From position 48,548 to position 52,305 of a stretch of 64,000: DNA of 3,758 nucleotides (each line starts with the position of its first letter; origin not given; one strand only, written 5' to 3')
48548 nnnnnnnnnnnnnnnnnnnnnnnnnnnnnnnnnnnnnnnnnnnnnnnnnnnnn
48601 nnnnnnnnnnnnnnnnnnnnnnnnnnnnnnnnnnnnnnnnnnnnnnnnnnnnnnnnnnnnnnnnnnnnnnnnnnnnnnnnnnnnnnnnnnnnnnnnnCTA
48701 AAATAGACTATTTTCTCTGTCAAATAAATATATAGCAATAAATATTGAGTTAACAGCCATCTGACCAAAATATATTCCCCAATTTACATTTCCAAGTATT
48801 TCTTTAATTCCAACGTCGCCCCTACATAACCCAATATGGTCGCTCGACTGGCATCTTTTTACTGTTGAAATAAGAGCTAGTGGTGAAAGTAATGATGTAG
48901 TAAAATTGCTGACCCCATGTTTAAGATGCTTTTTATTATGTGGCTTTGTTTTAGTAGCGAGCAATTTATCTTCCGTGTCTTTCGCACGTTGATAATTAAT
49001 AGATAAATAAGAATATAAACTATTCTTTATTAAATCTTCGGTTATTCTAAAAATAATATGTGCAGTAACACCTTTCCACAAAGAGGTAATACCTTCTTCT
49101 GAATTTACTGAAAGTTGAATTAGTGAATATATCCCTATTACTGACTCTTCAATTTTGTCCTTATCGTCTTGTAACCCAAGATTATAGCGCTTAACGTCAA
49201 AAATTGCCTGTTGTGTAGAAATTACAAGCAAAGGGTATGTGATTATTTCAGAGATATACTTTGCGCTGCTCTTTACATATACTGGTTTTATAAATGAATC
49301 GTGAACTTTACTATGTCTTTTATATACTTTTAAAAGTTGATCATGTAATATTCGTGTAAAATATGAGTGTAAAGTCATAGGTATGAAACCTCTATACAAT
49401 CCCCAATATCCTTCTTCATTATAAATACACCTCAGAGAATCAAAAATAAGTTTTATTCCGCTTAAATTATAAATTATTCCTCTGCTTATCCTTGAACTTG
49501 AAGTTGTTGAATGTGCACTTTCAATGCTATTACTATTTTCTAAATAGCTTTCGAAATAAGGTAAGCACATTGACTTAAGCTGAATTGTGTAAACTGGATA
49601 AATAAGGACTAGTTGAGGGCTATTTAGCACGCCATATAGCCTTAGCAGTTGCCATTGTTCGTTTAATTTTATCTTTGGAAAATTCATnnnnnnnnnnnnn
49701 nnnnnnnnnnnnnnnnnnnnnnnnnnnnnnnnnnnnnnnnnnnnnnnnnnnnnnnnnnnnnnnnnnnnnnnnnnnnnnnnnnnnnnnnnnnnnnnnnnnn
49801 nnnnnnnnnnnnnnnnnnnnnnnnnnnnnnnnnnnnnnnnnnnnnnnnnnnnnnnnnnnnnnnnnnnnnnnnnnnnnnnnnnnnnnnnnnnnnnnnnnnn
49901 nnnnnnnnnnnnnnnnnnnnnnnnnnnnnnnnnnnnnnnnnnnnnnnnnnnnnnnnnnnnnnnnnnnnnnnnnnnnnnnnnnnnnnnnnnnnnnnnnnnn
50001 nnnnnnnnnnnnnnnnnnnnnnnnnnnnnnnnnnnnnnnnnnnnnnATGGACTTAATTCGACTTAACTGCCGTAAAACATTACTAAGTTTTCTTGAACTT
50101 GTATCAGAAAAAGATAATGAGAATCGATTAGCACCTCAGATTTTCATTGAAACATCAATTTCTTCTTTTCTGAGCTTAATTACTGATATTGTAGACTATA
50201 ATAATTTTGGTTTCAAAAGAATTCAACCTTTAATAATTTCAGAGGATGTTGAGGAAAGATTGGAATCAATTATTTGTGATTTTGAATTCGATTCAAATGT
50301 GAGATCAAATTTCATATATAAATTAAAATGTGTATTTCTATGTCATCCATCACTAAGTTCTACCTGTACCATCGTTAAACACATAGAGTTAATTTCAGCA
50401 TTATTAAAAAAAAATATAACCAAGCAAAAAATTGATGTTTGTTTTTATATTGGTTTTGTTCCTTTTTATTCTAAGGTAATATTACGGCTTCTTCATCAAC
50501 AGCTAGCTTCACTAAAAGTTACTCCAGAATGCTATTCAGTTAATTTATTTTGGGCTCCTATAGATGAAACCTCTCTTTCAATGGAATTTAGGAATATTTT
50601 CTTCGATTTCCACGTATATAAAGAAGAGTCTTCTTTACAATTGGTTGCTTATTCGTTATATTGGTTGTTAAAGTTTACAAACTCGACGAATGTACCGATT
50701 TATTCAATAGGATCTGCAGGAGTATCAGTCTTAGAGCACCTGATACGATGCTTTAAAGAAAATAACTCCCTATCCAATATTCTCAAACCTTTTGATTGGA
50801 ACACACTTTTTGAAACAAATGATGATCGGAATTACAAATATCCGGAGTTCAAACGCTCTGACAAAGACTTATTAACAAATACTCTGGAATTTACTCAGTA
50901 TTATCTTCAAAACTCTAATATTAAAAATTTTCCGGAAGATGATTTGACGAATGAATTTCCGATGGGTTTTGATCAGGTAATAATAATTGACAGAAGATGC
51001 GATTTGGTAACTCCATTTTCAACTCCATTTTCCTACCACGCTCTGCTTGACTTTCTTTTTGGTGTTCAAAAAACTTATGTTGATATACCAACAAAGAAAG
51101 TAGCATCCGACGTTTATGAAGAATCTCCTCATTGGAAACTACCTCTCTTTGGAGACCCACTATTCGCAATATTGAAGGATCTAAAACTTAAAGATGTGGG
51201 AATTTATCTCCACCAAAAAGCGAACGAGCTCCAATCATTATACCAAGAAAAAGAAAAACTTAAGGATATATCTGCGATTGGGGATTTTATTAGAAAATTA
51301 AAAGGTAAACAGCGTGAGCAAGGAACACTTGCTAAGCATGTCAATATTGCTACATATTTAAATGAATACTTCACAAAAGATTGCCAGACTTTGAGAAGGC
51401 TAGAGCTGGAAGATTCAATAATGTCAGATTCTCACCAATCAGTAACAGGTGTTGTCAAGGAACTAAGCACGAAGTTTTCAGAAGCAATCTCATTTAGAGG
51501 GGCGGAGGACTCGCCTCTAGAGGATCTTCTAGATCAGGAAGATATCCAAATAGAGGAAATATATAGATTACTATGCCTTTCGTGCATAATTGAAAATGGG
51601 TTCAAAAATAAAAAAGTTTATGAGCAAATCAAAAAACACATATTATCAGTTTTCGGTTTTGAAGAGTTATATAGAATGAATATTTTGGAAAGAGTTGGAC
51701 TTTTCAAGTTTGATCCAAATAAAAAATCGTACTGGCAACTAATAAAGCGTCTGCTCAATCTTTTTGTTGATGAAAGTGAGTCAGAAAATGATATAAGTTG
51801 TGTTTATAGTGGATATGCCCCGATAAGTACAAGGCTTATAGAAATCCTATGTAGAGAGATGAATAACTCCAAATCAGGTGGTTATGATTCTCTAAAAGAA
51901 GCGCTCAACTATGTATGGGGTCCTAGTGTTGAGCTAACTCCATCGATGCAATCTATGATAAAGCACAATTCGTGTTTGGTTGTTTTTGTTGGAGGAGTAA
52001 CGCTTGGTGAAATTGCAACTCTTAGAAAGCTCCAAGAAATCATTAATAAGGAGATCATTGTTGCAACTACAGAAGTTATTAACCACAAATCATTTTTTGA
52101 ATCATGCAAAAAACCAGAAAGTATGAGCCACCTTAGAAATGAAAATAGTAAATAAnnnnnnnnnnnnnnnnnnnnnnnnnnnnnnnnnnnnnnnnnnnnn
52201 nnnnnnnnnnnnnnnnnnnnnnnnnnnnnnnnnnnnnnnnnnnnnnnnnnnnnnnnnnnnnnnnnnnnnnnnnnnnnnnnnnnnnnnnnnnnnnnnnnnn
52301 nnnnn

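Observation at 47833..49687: Two mitochondrial-carrier-family genes arranged tail-to-tail with their stop codons about 1 bp apart, one of them highly divergent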

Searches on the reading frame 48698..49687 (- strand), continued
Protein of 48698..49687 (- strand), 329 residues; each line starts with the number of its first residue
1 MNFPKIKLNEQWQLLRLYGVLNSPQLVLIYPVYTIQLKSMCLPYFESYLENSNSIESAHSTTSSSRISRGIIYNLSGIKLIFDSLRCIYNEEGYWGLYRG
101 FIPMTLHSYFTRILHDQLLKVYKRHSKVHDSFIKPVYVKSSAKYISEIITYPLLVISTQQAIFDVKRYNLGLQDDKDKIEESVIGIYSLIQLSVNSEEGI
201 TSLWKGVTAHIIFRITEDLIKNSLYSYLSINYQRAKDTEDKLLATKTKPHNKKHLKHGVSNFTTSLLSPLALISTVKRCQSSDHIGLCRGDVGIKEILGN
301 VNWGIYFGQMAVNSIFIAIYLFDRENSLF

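Call 83: find_encoding_contigs(protein=P0036, flank=10000, max_places=1)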
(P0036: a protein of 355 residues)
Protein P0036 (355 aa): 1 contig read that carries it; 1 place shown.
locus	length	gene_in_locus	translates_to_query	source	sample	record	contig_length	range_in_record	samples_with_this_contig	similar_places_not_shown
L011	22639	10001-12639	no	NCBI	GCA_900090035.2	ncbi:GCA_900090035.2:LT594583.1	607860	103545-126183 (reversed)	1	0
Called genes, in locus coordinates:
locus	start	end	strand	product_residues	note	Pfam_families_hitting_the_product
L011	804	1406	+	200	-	-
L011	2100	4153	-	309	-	-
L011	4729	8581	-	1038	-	-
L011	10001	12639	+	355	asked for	PF00153:Mito_carr (weak)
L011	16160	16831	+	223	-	-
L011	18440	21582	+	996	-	PF07691:PA14, PF03815:LCCL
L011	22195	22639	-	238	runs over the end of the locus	PF13869:NUDIX_2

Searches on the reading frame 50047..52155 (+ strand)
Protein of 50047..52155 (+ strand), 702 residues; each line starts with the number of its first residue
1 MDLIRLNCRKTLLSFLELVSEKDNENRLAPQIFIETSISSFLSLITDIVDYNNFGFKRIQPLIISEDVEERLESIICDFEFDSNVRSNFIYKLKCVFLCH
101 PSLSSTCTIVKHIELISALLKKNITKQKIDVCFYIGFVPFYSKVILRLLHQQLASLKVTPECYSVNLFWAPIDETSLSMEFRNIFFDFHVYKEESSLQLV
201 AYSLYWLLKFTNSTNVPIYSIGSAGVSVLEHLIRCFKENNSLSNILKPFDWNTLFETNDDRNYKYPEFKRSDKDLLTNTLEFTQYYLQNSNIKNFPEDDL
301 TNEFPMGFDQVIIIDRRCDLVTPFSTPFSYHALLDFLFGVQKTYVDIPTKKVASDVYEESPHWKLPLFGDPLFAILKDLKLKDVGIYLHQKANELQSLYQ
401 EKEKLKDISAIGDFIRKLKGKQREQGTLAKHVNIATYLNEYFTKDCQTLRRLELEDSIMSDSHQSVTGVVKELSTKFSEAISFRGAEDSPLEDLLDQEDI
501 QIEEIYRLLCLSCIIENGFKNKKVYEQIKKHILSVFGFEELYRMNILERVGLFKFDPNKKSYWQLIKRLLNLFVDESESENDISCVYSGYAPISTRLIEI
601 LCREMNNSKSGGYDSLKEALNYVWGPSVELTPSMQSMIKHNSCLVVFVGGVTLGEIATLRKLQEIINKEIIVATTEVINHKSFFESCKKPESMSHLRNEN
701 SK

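Call 4: search_protein_families(library=pfam, proteins=[window:50047-52155:+], max_evalue=10)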
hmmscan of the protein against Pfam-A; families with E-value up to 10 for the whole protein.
window:50047-52155:+ (702 aa): 5 families
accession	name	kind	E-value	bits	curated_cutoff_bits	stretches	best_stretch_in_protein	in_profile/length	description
PF00995.28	Sec1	-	1.6e-66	226.1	30.7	1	86-686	36-575/575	Sec1 family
PF17889.6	NLRC4_HD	-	0.009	16.8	25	1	219-283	32-85/106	NLRC4 helical domain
PF08349.16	DUF1722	-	0.11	13.2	22.5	1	389-459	9-79/117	Protein of unknown function (DUF1722)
PF07412.17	Geminin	-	0.14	12.3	22.2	1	395-462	123-189/197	Geminin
PF22263.1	DUF6951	-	0.26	12.1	27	1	68-126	40-99/101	Family of unknown function (DUF6951)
